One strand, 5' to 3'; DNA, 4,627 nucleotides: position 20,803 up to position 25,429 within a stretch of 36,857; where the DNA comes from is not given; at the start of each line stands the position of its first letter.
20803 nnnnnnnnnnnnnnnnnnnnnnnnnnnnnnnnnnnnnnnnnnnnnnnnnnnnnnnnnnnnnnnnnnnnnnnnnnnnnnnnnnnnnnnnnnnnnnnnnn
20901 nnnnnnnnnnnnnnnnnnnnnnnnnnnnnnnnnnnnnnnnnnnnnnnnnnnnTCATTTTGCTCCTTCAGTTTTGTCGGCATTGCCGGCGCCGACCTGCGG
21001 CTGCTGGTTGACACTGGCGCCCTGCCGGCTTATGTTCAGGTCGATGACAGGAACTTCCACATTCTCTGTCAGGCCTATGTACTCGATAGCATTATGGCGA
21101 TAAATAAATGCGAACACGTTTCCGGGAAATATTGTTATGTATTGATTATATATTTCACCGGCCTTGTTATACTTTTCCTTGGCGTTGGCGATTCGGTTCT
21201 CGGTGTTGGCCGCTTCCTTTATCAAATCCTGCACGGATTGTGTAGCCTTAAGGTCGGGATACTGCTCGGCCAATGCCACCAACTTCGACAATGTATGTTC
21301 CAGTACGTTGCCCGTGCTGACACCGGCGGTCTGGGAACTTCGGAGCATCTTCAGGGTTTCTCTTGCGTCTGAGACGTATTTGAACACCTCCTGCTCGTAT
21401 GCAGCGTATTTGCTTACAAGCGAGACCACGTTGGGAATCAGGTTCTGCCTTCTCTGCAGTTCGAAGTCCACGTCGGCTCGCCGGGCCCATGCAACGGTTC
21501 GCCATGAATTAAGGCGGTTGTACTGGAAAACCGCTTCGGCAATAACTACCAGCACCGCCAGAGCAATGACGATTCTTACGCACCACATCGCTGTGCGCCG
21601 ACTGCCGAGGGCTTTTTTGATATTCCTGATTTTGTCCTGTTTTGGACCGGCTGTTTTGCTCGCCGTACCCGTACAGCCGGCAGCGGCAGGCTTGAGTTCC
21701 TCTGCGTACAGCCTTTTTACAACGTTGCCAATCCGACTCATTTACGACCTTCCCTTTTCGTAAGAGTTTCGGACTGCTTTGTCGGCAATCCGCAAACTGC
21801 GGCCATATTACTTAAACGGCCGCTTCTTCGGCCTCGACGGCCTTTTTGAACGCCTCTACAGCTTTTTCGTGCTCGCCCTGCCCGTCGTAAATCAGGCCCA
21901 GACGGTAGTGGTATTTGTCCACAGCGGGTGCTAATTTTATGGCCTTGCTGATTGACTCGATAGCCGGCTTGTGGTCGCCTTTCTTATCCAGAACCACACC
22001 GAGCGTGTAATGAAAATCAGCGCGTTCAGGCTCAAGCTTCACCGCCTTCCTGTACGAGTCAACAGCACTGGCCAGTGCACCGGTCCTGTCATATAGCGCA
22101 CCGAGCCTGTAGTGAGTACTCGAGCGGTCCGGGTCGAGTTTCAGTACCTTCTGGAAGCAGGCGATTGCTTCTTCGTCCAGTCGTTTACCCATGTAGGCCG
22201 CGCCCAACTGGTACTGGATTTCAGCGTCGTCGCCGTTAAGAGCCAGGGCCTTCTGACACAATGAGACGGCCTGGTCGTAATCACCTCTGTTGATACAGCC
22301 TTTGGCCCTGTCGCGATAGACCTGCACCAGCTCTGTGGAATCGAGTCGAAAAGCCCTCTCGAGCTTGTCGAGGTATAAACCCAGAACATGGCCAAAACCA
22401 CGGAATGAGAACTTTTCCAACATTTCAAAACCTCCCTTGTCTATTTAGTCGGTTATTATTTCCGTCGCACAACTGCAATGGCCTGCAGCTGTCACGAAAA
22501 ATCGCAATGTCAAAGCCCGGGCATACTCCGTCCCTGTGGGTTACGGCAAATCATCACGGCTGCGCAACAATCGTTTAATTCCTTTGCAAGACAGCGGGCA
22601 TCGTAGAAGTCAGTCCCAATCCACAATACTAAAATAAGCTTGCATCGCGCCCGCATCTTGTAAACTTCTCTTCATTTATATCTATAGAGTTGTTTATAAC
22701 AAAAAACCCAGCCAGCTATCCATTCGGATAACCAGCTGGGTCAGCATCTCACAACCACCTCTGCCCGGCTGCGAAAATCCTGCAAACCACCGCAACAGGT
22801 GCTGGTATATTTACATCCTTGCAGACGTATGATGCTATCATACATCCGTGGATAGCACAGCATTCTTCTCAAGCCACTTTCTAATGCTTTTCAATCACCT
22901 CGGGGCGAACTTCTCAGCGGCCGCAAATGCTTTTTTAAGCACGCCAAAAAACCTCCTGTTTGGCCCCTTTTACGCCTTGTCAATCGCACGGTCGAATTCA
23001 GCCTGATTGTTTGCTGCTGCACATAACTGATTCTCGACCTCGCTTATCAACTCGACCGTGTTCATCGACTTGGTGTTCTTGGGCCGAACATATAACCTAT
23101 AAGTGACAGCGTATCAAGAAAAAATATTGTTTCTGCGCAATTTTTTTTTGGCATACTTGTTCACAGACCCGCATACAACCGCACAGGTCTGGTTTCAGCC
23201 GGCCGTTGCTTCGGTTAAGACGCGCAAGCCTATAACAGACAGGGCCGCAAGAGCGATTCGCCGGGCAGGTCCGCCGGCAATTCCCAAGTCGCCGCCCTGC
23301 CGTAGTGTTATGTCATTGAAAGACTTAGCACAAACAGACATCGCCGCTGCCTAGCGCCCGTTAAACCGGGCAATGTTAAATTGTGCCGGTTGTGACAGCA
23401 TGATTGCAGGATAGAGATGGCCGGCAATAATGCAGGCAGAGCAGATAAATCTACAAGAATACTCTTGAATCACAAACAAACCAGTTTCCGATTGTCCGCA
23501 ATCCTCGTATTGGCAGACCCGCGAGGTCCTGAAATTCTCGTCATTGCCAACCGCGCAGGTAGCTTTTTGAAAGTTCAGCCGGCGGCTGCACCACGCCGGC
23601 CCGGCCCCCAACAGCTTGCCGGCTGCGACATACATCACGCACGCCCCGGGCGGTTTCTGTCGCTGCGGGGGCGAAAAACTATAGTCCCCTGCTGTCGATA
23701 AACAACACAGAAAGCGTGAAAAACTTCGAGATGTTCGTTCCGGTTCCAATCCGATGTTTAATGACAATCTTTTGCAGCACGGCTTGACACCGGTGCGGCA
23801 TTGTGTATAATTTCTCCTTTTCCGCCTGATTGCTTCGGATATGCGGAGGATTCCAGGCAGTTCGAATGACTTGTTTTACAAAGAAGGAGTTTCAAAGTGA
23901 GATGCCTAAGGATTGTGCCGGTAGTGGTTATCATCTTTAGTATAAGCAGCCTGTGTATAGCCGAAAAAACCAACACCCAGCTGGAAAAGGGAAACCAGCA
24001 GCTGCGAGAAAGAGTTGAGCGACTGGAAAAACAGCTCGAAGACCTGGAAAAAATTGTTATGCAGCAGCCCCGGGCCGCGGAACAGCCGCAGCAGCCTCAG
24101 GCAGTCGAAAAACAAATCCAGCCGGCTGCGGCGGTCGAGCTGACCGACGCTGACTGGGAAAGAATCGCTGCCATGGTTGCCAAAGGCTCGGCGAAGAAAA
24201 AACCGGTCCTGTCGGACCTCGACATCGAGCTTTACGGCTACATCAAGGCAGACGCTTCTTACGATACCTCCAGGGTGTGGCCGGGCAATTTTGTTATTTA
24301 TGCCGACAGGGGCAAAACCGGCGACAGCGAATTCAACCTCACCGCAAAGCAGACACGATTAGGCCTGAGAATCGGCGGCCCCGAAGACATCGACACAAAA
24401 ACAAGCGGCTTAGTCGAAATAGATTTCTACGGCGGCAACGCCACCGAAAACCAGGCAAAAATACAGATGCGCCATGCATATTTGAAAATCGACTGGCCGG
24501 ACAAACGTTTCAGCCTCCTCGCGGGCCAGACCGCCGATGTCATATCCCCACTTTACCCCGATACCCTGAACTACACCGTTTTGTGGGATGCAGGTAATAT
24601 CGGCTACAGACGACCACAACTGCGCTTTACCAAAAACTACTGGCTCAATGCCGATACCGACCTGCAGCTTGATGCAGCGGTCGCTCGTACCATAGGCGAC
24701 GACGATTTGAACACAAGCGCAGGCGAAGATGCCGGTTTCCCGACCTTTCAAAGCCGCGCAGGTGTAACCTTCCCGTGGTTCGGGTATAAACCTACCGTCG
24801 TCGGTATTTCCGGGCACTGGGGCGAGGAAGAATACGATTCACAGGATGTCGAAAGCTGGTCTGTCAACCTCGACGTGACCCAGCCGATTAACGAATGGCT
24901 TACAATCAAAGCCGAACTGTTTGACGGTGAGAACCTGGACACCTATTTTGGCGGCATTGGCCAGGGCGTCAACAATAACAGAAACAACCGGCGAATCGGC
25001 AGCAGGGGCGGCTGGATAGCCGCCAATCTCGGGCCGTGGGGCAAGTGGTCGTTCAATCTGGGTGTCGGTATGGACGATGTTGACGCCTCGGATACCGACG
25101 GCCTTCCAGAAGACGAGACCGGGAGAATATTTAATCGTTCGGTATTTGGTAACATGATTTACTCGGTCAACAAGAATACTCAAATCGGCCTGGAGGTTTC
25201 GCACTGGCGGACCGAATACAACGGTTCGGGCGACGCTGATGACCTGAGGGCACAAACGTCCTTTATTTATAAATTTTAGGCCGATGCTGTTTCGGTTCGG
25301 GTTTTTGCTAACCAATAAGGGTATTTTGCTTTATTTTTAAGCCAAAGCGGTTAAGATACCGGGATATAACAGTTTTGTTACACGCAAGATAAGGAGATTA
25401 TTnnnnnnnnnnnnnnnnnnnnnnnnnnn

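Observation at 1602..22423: Compact, divergent magnetosome gene cluster encoded as one co-directional block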

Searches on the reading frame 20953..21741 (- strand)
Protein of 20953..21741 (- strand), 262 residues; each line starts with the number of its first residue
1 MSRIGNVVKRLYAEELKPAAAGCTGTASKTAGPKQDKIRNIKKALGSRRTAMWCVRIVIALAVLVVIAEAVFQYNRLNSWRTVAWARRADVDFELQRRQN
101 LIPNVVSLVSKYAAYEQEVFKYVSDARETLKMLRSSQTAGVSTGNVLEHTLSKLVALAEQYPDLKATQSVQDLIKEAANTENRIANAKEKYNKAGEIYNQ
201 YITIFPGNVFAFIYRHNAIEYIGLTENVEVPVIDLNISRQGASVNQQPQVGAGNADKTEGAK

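Call 4: search_protein_families(library=pfam, proteins=[window:20953-21741:-], max_evalue=0.01)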
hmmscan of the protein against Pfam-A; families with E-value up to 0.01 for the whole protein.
window:20953-21741:- (262 aa): 1 family
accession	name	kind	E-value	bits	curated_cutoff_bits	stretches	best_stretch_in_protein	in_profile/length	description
PF04011.17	LemA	-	8.3e-35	120.2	26.2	1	89-231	3-145/149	LemA family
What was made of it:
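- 20953..21741 (-): mamQ (262 aa, LemA family). Pfam LemA scores 120 bits (call 4).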

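Call 7: search_protein_families(library=ncbifam, proteins=[window:20953-21741:-], max_evalue=0.01)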
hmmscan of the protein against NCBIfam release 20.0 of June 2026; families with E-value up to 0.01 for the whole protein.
window:20953-21741:- (262 aa): 1 family
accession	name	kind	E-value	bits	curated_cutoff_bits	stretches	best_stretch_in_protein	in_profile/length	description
NF040966.1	MamQ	equivalog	1.1e-31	110.1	250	2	142-240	108-209/221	magnetosome protein MamQ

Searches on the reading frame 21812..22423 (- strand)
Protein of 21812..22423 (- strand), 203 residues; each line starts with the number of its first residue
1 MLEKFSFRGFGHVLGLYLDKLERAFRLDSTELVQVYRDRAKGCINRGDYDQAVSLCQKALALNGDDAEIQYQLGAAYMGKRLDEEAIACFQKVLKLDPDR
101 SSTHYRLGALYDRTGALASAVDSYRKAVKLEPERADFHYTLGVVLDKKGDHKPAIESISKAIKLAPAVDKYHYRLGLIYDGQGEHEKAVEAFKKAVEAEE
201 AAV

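Call 4: search_protein_families(library=pfam, proteins=[window:21812-22423:-], max_evalue=0.01)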
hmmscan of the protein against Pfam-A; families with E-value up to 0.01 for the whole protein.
window:21812-22423:- (203 aa): 28 families (the best 25 are shown)
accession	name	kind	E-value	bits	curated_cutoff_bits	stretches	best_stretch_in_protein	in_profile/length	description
PF00515.34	TPR_1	-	2.3e-38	128.9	27.8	5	171-197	3-29/34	Tetratricopeptide repeat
PF07719.23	TPR_2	-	4.6e-36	120.4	27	5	67-99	1-33/34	Tetratricopeptide repeat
PF13181.12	TPR_8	-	3.7e-33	111.3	25.7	4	170-200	2-32/34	Tetratricopeptide repeat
PF13414.12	TPR_11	-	2.8e-32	110.5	26.8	4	115-149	8-42/42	TPR repeat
PF13432.12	TPR_16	-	7.2e-25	87.5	32.7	4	139-198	1-60/65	Tetratricopeptide repeat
PF13431.12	TPR_17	-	4.2e-21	73.8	24.4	2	89-120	1-32/34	Tetratricopeptide repeat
PF13424.12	TPR_12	-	9.6e-19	67.8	30.1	3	67-130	3-74/77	Tetratricopeptide repeat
PF13428.12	TPR_14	-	1e-17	63.3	23.5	2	34-75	2-43/44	Tetratricopeptide repeat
PF14559.12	TPR_19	-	4.2e-17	62.7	25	2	46-102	4-59/68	Tetratricopeptide repeat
PF13176.12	TPR_7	-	3.3e-16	58.4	27.9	1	43-67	9-33/36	Tetratricopeptide repeat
PF13174.12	TPR_6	-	3.3e-15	56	26.3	0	173-197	4-28/33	Tetratricopeptide repeat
PF23914.1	TPR_CcmH_CycH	-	1.4e-09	38.4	42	0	98-151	47-100/158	Cytochrome c-type biogenesis protein H TPR domain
PF24575.1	TPR_Slam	-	5.2e-09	36.9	35.2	0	97-147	43-93/104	Surface lipoprotein assembly modifier, N-terminal TPR repeats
PF13374.12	TPR_10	-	1.5e-08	34.8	27.5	0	45-62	14-31/42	Tetratricopeptide repeat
PF12895.13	ANAPC3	-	2.2e-08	34.7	27.2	1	118-194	6-81/82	Anaphase-promoting complex, cyclosome, subunit 3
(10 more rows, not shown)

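Call 7: search_protein_families(library=ncbifam, proteins=[window:21812-22423:-], max_evalue=0.01)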
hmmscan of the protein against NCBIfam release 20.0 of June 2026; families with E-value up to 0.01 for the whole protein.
window:21812-22423:- (203 aa): 37 families (the best 25 are shown)
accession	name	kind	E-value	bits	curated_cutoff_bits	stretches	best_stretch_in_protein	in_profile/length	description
NF040959.1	MamA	equivalog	6.5e-45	153.1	200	1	11-200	15-204/204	magnetosome protein MamA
TIGR02521.1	type_IV_pilW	equivalog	8.5e-21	74.6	154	3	67-138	31-102/234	type IV pilus biogenesis/stability protein PilW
TIGR02917.1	PEP_TPR_lipo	equivalog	1.8e-19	69.1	312.2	1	44-200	340-496/899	XrtA/PEP-CTERM system TPR-repeat protein PrsT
NF002725.1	PRK02603.1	equivalog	1.6e-16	60.8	143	2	35-118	38-123/173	photosystem I assembly protein Ycf3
TIGR00990.1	3a0801s09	subfamily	1.4e-15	57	757.25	2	20-139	353-471/615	mitochondrial import receptor subunit TOM70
TIGR00540.1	TPR_hemY_coli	hypoth_equivalog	4.7e-15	55.2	142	2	31-127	295-385/385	heme biosynthesis-associated TPR protein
TIGR02552.1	LcrH_SycD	equivalog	8.8e-15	54.6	104.8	2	21-123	7-108/136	SycD/LcrH family type III secretion system chaperone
NF033762.1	social_mot_Tgl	equivalog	1.2e-14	54.3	225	1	45-196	43-197/252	social motility TPR repeat lipoprotein Tgl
NF047371.1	FlcA_CTERM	equivalog_domain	7.9e-14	51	300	2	14-129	419-535/646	periplasmic flagellar collar protein FlcA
NF047558.1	TPR_END_plus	domain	2.3e-13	49.9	32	0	172-199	2-29/56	TPR end-of-group domain-containing protein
NF052312.1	T9SS_PorW_SprE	equivalog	2.2e-12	46.4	250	2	103-200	218-321/716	type IX secretion system periplasmic lipoprotein PorW/SprE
NF047507.1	TPR_BatC_Lepto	exception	2.8e-12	46.6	175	1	44-134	35-129/214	TPR repeat-containing protein BatC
NF008391.2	PRK11189.1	equivalog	6.4e-12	45.6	250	1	100-194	64-158/297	lipoprotein NlpI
NF008520.0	PRK11447.1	equivalog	8.1e-12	43.8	858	1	36-102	270-338/1157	cellulose synthase complex outer membrane protein BcsC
TIGR02795.1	tol_pal_ybgF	equivalog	2.6e-11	44.2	90.1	1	36-100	5-72/119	tol-pal system protein YbgF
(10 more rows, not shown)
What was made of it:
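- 21812..22423 (-): mamA (203 aa, TPR protein). The best NCBIfam hit is MamA NF040959 at 153 bits, below the 200-bit cut-off, ahead of all other TPR families (call 7).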

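Call 24: find_encoding_contigs(protein=window:21812-22423:-, flank=10000, max_places=5)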
Protein window:21812-22423:- (203 aa): 4 contigs read that carry it; 4 places shown.
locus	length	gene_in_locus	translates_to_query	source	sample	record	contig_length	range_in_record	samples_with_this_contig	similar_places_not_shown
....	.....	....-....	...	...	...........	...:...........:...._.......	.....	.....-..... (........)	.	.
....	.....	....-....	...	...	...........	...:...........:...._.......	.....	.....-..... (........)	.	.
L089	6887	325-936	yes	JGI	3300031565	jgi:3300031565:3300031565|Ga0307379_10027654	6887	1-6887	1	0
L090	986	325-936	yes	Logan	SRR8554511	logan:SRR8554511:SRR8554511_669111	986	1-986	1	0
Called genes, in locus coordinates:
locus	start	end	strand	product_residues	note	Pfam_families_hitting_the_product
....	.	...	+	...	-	?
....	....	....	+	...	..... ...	-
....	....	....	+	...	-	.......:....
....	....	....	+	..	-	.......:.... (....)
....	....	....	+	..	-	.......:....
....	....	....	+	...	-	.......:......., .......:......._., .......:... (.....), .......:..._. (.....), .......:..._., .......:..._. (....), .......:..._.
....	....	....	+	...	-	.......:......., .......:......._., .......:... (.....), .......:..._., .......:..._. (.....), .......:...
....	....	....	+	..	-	-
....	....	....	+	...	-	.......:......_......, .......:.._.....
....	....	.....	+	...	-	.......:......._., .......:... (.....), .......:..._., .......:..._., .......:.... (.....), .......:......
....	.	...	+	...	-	?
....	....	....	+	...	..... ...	-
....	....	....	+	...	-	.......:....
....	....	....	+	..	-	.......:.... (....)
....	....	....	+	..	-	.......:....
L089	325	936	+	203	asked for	-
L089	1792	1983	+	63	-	PF26391:MamI (weak)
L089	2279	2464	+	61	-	PF26391:MamI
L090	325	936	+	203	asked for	-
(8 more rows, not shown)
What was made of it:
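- On Magnetosome gene cluster (core mam set): Pfam MamI PF26391 is a precomputed hit (call 24).
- MamI is also a precomputed Pfam PF26391 hit (call 24).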

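Call 44: find_related_loci(query=window:21812-22423:-, collection=metagenome_contigs, flank=10000)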
Query window:21812-22423:- (203 aa) in metagenome_contigs; peptide patterns used: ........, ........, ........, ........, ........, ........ (x = any residue, [..] = any of these).
325 stretches matched a pattern; 26 encode a relative of the query (tblastn E <= 1e-3); 26 distinct loci.
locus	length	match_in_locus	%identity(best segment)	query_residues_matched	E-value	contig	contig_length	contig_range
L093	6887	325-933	100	1-203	2e-134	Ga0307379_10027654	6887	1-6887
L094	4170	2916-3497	88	1-194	5e-116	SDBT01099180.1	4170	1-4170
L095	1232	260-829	69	12-201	2e-94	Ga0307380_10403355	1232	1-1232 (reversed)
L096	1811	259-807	68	12-194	4e-88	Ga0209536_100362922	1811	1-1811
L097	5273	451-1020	67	12-201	1e-82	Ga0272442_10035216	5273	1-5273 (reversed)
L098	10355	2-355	74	47-194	3e-56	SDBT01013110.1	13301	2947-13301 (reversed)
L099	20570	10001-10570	69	12-201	1e-85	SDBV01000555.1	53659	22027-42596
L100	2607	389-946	29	42-197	7e-21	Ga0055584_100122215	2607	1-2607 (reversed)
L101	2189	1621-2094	35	47-196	1e-17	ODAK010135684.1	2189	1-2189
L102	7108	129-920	35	18-200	1e-16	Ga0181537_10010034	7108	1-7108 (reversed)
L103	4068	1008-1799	35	18-200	2e-16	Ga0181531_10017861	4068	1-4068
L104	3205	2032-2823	35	18-200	2e-16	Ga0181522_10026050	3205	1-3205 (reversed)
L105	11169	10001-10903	28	21-197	4e-16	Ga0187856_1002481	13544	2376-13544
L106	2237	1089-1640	29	11-197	2e-15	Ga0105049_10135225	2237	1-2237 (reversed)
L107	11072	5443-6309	28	21-199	4e-15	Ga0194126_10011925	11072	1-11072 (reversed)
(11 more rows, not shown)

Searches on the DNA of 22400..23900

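Call 76: search_rna_families(source=window, start=22400, end=23900, threshold=evalue, max_evalue=1)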
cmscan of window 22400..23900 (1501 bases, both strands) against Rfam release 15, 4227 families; matches with E-value up to 1: 3.
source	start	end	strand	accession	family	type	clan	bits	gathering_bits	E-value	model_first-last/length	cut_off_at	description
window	23566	23674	-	RF01383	GRIK4_3p_UTR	Gene;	-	21.7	38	0.14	1-94/94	no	GRIK4 3 prime UTR element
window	23257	23404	-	RF03007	Mahella-1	Gene; sRNA;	-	19.5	70.7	0.46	1-114/114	no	Mahella-1 RNA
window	22486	22562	+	RF01170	snoU61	Gene; snRNA; snoRNA; CD-box;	CL00067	19.1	55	0.51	1-84/84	no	Small nucleolar RNA U61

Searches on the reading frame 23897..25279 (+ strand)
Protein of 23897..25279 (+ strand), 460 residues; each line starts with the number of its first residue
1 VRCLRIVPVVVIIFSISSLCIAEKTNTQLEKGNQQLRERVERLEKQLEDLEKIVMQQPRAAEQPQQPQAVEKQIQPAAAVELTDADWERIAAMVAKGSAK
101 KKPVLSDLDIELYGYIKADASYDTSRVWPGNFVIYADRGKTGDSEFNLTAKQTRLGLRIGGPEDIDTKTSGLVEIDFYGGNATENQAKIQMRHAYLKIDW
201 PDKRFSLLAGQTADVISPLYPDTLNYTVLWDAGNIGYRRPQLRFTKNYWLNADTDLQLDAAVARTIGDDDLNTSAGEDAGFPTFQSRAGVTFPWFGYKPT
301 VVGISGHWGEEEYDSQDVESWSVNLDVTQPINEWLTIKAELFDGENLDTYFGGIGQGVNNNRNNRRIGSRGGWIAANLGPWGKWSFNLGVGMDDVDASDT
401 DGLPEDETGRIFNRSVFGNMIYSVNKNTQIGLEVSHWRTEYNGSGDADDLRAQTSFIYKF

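Call 6: search_protein_families(library=pfam, proteins=[window:23897-25279:+], max_evalue=0.01)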
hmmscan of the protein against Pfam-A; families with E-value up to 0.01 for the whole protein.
window:23897-25279:+ (460 aa): 1 family
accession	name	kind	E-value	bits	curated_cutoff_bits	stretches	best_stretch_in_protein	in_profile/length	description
PF19577.5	DcaP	-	4.8e-05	23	27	1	95-199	53-161/410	DcaP outer membrane protein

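Call 36: find_encoding_contigs(protein=window:23897-25279:+, flank=10000, max_places=8)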
Protein window:23897-25279:+ (460 aa): no gene with exactly this product is on record in the collection.
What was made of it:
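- Tried and rejected: An exact look-up of the porin found no record (call 36).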
